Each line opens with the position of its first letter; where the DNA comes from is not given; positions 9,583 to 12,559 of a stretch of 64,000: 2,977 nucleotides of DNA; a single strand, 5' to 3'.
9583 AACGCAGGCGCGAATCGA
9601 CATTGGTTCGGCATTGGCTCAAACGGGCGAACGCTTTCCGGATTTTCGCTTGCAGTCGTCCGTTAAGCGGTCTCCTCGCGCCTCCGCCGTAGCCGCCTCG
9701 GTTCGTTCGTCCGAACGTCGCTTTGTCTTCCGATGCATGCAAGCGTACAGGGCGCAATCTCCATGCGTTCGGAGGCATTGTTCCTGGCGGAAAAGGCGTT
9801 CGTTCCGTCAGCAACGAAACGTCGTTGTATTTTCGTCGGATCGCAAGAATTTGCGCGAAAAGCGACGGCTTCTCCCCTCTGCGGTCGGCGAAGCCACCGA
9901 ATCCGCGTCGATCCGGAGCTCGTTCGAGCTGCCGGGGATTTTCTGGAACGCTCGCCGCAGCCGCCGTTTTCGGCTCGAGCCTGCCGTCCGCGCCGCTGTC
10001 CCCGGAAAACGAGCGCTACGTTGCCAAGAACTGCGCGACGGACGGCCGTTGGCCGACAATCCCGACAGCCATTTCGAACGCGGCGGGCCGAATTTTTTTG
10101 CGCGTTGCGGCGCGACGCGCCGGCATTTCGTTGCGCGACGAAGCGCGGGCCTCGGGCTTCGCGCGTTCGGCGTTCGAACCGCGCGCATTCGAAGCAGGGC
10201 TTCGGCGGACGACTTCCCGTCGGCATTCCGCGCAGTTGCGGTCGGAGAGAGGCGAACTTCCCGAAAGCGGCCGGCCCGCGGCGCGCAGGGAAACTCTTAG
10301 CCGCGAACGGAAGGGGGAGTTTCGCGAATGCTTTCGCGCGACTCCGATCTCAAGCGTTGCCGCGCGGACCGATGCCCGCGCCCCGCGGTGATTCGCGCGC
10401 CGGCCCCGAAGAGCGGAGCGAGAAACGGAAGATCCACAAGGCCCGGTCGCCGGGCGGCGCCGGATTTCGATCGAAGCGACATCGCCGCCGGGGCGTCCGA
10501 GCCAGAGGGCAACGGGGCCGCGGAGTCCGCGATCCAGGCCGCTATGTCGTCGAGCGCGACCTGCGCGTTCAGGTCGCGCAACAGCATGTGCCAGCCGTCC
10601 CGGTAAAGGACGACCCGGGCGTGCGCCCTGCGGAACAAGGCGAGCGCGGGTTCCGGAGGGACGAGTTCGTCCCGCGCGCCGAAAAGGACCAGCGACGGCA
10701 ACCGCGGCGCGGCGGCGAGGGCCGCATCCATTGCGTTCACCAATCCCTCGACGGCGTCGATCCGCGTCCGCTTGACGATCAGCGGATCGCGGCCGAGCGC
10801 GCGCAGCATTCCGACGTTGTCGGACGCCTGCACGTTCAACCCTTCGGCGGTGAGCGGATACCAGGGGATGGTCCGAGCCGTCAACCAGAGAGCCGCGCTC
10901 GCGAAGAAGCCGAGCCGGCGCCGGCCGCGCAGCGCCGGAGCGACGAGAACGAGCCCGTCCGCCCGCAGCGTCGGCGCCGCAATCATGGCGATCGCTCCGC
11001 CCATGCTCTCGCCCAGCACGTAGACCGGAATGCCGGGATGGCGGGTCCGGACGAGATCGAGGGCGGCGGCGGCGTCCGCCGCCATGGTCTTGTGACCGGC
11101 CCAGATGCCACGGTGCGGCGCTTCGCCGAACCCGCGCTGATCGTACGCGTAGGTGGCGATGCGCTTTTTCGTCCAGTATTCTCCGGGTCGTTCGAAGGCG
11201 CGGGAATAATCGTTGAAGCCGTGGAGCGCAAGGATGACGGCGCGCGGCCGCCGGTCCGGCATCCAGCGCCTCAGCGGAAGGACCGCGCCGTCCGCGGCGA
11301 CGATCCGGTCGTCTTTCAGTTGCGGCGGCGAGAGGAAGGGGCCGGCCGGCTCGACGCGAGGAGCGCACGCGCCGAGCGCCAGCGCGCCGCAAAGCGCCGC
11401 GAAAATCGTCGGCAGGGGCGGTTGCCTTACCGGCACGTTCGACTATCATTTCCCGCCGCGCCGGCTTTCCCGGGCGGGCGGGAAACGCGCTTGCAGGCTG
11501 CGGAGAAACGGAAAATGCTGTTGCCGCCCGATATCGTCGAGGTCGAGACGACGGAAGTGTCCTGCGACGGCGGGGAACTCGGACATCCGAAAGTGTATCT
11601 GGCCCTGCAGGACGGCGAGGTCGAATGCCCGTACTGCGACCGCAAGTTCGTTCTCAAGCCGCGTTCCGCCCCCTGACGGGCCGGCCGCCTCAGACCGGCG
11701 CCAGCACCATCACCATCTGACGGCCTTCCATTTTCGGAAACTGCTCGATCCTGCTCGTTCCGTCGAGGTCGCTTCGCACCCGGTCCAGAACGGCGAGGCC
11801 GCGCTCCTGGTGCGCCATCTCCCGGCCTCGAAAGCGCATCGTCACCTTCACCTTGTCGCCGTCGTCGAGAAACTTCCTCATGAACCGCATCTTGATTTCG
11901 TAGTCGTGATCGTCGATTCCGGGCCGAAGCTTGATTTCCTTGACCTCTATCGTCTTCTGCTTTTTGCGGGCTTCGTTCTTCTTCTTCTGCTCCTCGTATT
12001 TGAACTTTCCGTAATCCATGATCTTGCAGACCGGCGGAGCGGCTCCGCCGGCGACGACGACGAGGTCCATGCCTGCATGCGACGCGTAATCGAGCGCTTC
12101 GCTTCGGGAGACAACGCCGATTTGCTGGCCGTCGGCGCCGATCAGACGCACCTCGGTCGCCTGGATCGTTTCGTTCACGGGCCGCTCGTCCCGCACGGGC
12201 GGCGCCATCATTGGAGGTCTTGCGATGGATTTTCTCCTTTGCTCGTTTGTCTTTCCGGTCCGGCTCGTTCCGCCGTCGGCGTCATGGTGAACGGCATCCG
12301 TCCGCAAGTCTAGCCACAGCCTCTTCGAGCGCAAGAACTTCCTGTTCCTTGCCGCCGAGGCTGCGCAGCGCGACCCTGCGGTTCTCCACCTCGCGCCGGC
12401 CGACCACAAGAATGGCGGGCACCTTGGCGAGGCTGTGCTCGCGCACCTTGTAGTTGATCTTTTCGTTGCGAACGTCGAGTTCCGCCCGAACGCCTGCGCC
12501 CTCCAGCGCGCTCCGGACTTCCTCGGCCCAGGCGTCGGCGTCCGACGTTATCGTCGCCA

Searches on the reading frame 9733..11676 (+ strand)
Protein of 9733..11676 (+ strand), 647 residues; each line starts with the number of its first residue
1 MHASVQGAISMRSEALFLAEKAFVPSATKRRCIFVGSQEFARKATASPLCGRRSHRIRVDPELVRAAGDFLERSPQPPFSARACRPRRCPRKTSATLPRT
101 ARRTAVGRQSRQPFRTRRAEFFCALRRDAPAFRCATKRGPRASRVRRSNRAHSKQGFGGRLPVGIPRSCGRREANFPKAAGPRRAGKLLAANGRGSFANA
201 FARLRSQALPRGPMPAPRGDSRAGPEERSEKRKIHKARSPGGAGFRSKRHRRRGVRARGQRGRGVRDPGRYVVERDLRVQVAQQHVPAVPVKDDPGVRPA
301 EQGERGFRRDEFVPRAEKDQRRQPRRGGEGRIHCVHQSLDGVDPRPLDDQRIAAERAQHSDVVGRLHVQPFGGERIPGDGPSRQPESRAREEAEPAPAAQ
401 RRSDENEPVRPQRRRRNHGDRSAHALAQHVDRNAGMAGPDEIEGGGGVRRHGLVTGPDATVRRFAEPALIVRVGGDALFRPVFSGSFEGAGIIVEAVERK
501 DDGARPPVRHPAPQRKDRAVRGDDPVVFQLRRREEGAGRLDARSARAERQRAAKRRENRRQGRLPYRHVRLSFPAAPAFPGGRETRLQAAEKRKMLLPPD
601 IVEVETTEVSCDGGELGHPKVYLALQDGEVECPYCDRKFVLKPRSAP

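Call 38: search_protein_families(library=pfam, proteins=[window:9733-11676:+], max_evalue=0.001)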
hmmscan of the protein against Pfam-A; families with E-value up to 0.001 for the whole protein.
window:9733-11676:+ (647 aa): 1 family
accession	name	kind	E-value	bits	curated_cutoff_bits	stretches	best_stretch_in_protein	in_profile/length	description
PF10276.14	zf-CHCC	-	4.6e-12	46.2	27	1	607-639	2-37/37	Zinc-finger domain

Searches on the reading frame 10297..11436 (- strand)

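Call 38: search_protein_families(library=pfam, proteins=[window:10297-11436:-], max_evalue=0.001)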
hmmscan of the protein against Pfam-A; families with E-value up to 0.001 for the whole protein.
window:10297-11436:- (379 aa): 5 families
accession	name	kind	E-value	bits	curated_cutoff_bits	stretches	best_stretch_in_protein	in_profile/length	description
PF12146.15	Hydrolase_4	-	2.5e-51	174.7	27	1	63-289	2-238/239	Serine aminopeptidase, S33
PF00561.26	Abhydrolase_1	-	3.5e-13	50.2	25.8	1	67-167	2-102/245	alpha/beta hydrolase fold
PF12697.13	Abhydrolase_6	-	1.7e-11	45.6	26.3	1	69-294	2-215/217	Alpha/beta hydrolase family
PF01764.32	Lipase_3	-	0.0002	21.7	22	1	104-163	31-90/140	Lipase (class 3)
PF00975.26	Thioesterase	-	0.00028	21.6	26.4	1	92-162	29-92/226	Thioesterase domain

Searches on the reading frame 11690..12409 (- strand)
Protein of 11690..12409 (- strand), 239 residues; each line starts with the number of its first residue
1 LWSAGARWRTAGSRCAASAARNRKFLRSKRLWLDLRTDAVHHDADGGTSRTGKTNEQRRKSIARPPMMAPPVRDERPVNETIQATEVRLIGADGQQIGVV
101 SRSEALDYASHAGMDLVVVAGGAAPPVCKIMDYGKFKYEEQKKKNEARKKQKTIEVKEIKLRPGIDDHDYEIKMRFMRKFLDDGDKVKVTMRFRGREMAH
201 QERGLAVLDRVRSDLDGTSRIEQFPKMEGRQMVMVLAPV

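Call 38: search_protein_families(library=pfam, proteins=[window:11690-12409:-], max_evalue=0.001)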
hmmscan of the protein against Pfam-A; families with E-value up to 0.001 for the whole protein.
window:11690-12409:- (239 aa): 2 families
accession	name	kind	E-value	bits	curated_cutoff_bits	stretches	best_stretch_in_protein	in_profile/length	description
PF00707.27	IF3_C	-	7.8e-37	125.5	34.8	1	154-238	1-85/86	Translation initiation factor IF-3, C-terminal domain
PF05198.21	IF3_N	-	1.1e-31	109.2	26.9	1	78-147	1-70/70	Translation initiation factor IF-3, N-terminal domain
